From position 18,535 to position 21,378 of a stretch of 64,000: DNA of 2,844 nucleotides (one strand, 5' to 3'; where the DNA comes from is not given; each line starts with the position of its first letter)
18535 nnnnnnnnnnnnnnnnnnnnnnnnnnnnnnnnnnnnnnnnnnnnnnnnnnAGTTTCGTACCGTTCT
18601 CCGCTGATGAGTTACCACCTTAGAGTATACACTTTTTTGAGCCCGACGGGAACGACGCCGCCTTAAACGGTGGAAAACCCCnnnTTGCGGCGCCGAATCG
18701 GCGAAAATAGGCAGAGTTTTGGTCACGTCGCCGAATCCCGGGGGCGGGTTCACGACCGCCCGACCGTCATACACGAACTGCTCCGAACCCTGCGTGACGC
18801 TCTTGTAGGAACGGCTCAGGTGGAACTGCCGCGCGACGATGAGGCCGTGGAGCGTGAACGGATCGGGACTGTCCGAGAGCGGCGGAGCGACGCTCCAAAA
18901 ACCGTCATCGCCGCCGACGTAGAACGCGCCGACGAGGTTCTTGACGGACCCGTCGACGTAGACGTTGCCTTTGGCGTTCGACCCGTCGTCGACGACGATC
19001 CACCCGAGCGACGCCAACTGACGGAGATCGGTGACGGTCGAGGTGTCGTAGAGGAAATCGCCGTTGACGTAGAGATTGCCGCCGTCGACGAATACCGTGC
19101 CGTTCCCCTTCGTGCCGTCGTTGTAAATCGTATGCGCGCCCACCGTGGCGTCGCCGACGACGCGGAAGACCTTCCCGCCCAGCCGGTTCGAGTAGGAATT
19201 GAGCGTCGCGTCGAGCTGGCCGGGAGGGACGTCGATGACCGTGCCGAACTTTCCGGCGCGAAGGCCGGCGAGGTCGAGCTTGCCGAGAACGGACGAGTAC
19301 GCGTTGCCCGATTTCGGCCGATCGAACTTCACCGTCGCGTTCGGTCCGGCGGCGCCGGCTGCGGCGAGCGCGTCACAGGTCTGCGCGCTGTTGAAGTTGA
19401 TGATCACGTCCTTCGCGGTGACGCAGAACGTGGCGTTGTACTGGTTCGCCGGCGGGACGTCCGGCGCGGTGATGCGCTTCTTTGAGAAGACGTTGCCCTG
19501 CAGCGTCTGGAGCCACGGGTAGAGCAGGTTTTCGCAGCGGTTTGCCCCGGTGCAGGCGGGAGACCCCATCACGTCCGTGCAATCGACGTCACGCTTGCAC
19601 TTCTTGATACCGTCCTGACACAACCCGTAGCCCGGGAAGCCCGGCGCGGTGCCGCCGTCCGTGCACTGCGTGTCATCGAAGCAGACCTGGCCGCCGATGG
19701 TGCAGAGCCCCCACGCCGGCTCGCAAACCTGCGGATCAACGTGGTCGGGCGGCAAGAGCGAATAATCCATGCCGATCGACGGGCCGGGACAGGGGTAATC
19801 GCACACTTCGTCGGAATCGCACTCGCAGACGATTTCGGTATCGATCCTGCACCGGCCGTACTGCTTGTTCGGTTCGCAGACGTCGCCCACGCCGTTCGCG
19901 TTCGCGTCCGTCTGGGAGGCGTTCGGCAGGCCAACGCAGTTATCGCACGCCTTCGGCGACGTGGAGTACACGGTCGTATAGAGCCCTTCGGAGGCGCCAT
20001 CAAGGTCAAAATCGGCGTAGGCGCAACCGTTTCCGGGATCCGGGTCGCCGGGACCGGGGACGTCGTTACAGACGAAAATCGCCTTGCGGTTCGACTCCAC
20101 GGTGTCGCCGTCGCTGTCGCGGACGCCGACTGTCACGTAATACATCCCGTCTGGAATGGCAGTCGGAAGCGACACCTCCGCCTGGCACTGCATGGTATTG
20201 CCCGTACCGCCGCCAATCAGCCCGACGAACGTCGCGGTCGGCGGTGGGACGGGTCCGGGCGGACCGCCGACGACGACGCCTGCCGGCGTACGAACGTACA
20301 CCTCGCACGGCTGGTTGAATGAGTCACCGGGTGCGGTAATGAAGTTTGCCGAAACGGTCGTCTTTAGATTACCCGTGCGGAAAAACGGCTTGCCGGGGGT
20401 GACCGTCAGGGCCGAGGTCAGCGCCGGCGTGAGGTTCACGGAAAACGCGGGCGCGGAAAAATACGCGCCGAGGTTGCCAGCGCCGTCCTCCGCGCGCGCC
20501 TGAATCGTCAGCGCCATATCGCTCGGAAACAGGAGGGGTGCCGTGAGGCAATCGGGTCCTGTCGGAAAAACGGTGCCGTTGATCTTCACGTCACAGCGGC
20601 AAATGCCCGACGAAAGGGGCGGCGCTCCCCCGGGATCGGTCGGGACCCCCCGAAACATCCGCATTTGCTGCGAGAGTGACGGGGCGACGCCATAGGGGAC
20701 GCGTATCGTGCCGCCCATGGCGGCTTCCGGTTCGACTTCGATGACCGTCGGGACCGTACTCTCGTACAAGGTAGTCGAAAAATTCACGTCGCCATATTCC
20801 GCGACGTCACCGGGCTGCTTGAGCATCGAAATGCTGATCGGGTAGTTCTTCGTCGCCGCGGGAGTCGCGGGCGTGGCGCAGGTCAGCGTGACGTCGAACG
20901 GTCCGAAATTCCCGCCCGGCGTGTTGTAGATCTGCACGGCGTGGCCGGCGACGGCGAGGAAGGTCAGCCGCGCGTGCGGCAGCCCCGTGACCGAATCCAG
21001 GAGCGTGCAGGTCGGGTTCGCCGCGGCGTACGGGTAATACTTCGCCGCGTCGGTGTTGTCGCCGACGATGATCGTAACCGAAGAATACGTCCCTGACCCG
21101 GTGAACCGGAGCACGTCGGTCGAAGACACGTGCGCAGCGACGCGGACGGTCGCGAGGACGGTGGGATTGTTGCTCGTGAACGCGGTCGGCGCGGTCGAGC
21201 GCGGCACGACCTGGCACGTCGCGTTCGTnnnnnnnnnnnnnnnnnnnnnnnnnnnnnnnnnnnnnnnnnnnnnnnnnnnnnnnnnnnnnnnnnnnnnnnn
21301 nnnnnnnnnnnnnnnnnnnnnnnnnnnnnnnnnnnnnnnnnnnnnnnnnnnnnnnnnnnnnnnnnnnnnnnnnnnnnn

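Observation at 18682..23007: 1441-aa secreted giant protein with nine or more Cys-framed Asp-rich '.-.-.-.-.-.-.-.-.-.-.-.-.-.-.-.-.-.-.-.' repeats, directly upstream of and co-directional with the type IV pilus locus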

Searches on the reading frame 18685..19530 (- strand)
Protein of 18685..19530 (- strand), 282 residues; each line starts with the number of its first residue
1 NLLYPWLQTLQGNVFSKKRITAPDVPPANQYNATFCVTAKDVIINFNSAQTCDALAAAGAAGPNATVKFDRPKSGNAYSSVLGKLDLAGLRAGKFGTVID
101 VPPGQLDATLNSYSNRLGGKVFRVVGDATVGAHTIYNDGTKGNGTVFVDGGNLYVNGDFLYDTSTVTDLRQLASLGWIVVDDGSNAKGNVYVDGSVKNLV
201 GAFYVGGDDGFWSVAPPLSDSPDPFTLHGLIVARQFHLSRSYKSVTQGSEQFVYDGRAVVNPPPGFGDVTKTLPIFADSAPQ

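Call 9: search_protein_families(library=pfam, proteins=[window:18685-19527:-], max_evalue=10)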
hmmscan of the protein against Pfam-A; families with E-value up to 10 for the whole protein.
seq(281 aa): 0 families

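Call 28: find_homologous_proteins(query=window:18685-19530:-, max_evalue=0.001)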
Query window:18685-19530:- (282 aa): 2 proteins with E <= 0.001 among 3559 candidates.
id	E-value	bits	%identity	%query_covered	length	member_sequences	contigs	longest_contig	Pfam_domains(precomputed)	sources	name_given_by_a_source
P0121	2.7e-38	150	53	49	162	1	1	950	-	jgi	jgi:hypothetical protein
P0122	3.0e-24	104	36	96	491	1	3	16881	-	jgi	-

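Call 30: find_encoding_contigs(protein=P0122, flank=8000, max_places=2)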
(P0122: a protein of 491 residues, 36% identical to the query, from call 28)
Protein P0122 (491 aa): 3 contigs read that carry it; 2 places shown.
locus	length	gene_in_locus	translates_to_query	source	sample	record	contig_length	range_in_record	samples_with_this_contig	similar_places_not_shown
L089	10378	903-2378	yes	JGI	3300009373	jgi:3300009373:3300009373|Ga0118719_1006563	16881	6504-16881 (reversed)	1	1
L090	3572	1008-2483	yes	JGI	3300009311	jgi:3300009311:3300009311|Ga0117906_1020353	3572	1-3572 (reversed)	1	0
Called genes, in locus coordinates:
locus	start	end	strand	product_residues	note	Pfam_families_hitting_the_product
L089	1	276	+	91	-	?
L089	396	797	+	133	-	PF00075:RNase_H, PF13456:RVT_3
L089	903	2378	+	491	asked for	-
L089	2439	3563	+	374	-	PF11104:PilM_2, PF14450:FtsA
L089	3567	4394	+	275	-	-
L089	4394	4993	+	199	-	PF04350:PilO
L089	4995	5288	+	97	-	-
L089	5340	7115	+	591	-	PF05157:MshEN, PF00437:T2SSE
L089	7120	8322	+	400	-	PF28597:T2SSF_N, PF00482:T2SSF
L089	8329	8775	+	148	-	-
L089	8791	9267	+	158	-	PF07963:N_methyl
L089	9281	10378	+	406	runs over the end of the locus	PF00768:Peptidase_S11, PF13354:Beta-lactamase2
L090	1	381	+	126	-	?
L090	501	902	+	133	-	PF00075:RNase_H, PF13456:RVT_3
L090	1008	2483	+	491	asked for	-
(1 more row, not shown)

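Call 47: search_protein_representatives(protein=window:18685-19530:-)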
Query: 282 residues. Proteins with E-value up to 0.001 (for the whole library): 610; up to 1e-10: 420; up to 1e-30: 55. The best 150 are listed.
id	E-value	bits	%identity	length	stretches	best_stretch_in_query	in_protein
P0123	1.3e-95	336.1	55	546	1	1-281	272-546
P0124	3.9e-75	268.9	48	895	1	3-282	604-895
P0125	9.8e-73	261.0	49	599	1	2-277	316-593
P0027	1.1e-70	254.2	50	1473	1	1-281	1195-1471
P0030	1.7e-70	253.7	49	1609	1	1-280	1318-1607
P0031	1.1e-65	237.9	47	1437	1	2-278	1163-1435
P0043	1.2e-65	237.7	45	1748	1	2-279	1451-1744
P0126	1.6e-63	230.7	42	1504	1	2-280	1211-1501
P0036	7.9e-63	228.5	50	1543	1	1-279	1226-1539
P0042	2.8e-61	223.4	49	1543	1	2-279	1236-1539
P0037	2.2e-59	217.2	47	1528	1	2-279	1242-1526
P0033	4.3e-59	216.3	43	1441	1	2-280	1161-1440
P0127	1.3e-53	198.3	41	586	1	3-278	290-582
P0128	3.3e-53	197.0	41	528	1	2-281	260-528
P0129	1.2e-49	185.2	43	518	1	1-282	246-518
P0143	2.4e-36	141.6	35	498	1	5-277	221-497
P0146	2.2e-35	138.4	37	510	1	2-281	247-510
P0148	7.4e-35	136.7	38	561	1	2-278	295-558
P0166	1.0e-30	123.1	41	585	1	2-278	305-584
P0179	3.9e-28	114.7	35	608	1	5-278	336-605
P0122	9.6e-25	103.5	39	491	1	5-275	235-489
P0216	1.2e-24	103.2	36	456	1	6-278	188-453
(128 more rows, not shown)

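Call 55: find_related_loci(query=A5, collection=metagenome_contigs, flank=6000)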
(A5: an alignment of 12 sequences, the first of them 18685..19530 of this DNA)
Query A5 (282 aa) in metagenome_contigs; peptide patterns used: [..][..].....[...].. (x = any residue, [..] = any of these).
107 stretches matched a pattern; 83 encode a relative of the query (tblastn E <= 1e-3); the best 80 are kept; 80 distinct loci.
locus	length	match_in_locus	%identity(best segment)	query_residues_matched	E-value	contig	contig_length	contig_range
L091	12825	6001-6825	52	1-276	4e-92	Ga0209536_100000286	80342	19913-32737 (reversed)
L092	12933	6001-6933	44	1-278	1e-73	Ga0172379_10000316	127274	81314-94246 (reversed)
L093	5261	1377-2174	38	2-281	6e-60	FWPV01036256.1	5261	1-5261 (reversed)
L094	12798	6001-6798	38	2-281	5e-58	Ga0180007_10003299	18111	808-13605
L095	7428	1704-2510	39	2-281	7e-58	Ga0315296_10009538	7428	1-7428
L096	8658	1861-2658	38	2-281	1e-57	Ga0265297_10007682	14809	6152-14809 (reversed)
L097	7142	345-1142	39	2-281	2e-57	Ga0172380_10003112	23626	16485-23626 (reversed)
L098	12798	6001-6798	37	2-281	1e-55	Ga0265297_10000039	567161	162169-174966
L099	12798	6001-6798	38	2-281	3e-51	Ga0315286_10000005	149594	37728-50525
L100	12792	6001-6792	35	2-281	1e-49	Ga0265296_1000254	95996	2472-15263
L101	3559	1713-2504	35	2-278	1e-40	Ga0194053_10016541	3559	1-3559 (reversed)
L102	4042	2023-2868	35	2-278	3e-40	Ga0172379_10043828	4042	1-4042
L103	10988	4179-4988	35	5-276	4e-40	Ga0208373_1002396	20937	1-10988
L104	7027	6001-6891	34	2-278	1e-39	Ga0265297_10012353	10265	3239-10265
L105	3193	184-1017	32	5-281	6e-40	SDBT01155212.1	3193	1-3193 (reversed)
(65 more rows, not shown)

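Call 58: search_protein_families(library=pfam, alignment_id=A5, max_evalue=0.1)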
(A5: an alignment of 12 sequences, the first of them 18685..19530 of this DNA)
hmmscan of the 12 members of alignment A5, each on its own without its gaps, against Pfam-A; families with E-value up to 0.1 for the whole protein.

A. member 1, window:18685-19530:- (282 aa): 0 families

B. families by the number of members that match (of 12 scanned): 4 families
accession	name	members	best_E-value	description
PF01510.30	Amidase_2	1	0.023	N-acetylmuramoyl-L-alanine amidase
PF03168.19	LEA_2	1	0.035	Late embryogenesis abundant protein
PF23981.1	DUF7305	1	0.054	Domain of unknown function (DUF7305)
PF00397.32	WW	1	0.077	WW domain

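Call 59: search_protein_families(library=ncbifam, alignment_id=A5, max_evalue=0.1)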
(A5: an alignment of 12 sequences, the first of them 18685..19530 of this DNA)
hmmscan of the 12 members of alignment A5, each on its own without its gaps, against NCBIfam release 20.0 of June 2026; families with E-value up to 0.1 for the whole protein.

A. member 1, window:18685-19530:- (282 aa): 0 families

B. families by the number of members that match (of 12 scanned): 2 families
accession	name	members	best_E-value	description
TIGR02232.1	myxo_disulf_rpt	1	0.0093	cysteine-rich acidic repeat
NF033211.1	blaCRH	1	0.05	CRH family carbapenem-hydrolyzing class A beta-lactamase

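Call 72: find_homologous_proteins(query=A4, max_evalue=0.00001)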
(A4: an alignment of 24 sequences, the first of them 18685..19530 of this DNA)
Query A4 (24 sequences) (282 aa, profile of the alignment): 7 proteins with E <= 0.00001 among 8000 candidates.
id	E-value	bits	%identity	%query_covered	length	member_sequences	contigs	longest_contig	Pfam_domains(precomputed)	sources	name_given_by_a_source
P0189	3.7e-91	323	32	96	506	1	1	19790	-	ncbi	-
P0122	1.2e-90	321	36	96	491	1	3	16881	-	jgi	-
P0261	6.6e-79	283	28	96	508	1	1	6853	-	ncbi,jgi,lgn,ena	ncbi:MAG: hypothetical protein WCT18_04585 [Patescibacteria group bacterium]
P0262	2.2e-78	281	34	99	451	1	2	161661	-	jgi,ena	jgi:hypothetical protein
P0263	9.3e-74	266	27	96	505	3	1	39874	-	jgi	-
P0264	4.8e-71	257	34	98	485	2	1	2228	-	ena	-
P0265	1.2e-26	111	35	46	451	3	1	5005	-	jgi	-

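Call 75: search_solved_structures(query=A4, max_evalue=10, show_alignments=1)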
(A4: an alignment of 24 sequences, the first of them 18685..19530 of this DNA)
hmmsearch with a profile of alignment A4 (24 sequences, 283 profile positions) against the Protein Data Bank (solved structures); distinct sequences matched with E-value up to 10: 14.
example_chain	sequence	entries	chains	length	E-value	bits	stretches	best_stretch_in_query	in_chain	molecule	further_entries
6gqb_W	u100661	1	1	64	0.82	11.7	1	142-194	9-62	60S ribosomal protein L24-A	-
7nrc_LY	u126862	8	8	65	0.84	11.7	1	142-194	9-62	60S ribosomal protein L24-A | Large ribosomal subunit protein eL24A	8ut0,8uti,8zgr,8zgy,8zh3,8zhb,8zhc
6q8y_AE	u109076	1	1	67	0.87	11.7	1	142-194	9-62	60S ribosomal protein L24-A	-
7zs5_BX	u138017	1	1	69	0.87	11.7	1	142-194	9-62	60S ribosomal protein L24-A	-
6gq1_W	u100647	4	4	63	0.9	11.6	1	142-194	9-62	60S ribosomal protein L24-A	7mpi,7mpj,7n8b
6woo_W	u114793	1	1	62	1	11.4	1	142-194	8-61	eL24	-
6gqv_W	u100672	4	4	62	1.1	11.3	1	142-194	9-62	60S ribosomal protein L24-A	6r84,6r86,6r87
5it7_WW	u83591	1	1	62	1.2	11.2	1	142-194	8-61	60S ribosomal protein L24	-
1pdl_A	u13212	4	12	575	1.4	11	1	118-162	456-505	Tail-associated lysozyme | Peptidoglycan hydrolase gp5 | gp5, baseplate central spike protein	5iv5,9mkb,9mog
1k28_A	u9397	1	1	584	1.4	10.9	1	118-162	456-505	TAIL-ASSOCIATED LYSOZYME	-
1wth_A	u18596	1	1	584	1.5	10.9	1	118-162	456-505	Tail-associated lysozyme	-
2z6b_A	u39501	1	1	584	1.5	10.9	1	118-162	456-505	Tail-associated lysozyme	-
5i4l_N4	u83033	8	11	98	2.1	10.4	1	142-194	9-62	60S ribosomal protein L24-A | RPL24A isoform 1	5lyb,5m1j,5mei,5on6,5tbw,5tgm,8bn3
6p2a_A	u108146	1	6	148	5.8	9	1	145-162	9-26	CHIMERA OF BACTERIOPHAGE OBP GP146 AND A T4 GP5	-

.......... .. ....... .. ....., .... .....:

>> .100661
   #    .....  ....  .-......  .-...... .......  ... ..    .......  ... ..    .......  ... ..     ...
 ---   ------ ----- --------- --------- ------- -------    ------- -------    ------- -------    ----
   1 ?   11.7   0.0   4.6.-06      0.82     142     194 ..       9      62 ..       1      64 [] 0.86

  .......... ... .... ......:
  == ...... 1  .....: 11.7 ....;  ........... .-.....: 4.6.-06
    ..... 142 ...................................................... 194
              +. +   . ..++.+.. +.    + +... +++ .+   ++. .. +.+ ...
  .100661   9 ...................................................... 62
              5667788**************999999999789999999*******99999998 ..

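Call 95: search_protein_families(library=pfam, proteins=[P0125, P0127, P0128, P0143, P0146, P0148, P0166, P0179, P0216], max_evalue=1)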
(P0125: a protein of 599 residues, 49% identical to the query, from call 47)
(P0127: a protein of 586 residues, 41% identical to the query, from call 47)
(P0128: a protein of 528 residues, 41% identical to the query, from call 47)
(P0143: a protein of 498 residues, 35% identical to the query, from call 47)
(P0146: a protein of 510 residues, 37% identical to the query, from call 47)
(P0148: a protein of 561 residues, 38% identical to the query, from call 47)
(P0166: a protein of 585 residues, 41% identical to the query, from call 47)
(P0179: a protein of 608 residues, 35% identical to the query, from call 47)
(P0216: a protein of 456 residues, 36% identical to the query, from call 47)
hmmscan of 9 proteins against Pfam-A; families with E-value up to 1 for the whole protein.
P0125 (599 aa): 0 families

P0127 (586 aa): 0 families

P0128 (528 aa): 0 families

P0143 (498 aa): 1 family
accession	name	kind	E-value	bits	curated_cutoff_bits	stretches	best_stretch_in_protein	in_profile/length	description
PF03168.19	LEA_2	-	0.035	15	25.4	0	336-388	35-86/98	Late embryogenesis abundant protein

P0146 (510 aa): 1 family
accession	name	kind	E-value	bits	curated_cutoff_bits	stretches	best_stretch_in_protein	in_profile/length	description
PF20943.3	DUF4785_3rd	-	0.3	11.6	24.5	1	286-344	40-97/106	Domain of unknown function (DUF4785) C-terminal domain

P0148 (561 aa): 0 families

P0166 (585 aa): 0 families

P0179 (608 aa): 1 family
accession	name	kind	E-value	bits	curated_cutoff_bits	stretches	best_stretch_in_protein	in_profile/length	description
PF01551.29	Peptidase_M23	-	0.15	12.7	28.7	1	397-440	10-52/96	Peptidase family M23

P0216 (456 aa): 3 families
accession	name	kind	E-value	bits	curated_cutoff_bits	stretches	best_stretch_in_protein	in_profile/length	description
PF01510.30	Amidase_2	-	0.023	15.4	26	1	209-243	37-74/131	N-acetylmuramoyl-L-alanine amidase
PF23981.1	DUF7305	-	0.054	13.8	27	1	295-338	46-85/185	Domain of unknown function (DUF7305)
PF00397.32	WW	-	0.077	13.5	26.9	0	133-146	3-16/31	WW domain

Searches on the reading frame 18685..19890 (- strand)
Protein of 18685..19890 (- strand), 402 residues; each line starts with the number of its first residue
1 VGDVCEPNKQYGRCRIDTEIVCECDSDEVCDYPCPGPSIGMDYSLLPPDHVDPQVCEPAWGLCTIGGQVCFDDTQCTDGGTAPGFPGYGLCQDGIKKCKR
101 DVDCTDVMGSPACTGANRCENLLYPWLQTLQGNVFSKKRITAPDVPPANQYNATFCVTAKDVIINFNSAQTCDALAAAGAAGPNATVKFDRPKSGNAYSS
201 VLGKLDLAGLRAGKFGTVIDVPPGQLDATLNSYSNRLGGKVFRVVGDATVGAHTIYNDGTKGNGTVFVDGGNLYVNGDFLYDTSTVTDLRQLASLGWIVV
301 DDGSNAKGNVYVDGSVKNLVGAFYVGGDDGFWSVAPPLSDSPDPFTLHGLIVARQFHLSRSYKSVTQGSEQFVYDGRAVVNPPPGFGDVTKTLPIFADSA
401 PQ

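Call 40: predict_structure(alignment_id=A2)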
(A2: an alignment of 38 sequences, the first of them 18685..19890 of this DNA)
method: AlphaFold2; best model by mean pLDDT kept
length: 402 residues; sequences in the alignment: 38
mean_pLDDT: 75.7   pTM: 0.65
mean pLDDT of the five models: 75.7, 74.4, 73.9, 73.1, 72.6
residues with pLDDT >= 90: 142; 70-90: 109; 50-70: 82; < 50: 69
segments of 3 or more residues with pLDDT < 50: 1-10, 25-31, 59-83, 118-124, 175-179, 191-194, 395-402
pLDDT, mean of each block of 10 residues (from residue 1): 36 68 49 67 87 67 39 45 59 81 84 65 56 70 67 70 74 51 60 48 80 96 97 97 98 96 97 98 94 97 92 97 93 91 90 87 69 88 86 50 38
secondary structure, 60 per line:
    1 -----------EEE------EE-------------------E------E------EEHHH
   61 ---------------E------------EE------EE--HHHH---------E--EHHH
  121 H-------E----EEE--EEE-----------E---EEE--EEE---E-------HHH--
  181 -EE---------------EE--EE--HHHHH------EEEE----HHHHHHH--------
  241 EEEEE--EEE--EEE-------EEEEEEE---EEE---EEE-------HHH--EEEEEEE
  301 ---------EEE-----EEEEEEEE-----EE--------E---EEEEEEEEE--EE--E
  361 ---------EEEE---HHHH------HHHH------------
elements in order: E12-14 H101-104 H118-121 E134-136 E139-141 E157-159 E162-164 H207-211 E218-221 H226-232 E241-245 E248-250 E253-255 E263-269 E273-275 E279-281 E294-300 E310-312 E318-325 E345-353 E370-373 H377-380 H387-390

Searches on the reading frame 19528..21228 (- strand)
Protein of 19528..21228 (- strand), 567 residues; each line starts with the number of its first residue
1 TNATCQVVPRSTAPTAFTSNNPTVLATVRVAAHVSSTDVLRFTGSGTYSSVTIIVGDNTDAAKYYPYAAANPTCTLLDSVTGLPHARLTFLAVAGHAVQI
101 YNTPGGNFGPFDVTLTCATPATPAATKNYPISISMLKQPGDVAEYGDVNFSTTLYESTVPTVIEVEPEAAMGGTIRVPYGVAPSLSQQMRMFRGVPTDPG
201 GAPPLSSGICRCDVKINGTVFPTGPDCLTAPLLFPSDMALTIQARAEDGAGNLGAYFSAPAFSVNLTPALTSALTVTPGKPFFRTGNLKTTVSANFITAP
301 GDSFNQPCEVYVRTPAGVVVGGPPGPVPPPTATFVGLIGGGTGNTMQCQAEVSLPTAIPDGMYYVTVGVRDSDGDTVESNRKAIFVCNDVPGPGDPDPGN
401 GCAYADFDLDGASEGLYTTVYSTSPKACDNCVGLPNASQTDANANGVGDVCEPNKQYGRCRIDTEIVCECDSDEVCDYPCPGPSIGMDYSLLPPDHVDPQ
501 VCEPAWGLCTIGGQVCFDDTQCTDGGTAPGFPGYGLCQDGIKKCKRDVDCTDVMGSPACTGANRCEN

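Call 9: search_protein_families(library=pfam, proteins=[window:19528-21228:-], max_evalue=10)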
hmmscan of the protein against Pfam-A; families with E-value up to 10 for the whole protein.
seq(567 aa): 1 family
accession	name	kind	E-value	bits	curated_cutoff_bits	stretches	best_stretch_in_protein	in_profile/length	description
PF02412.23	TSP_3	-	0.15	12.2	25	1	440-452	1-13/36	Thrombospondin type 3 repeat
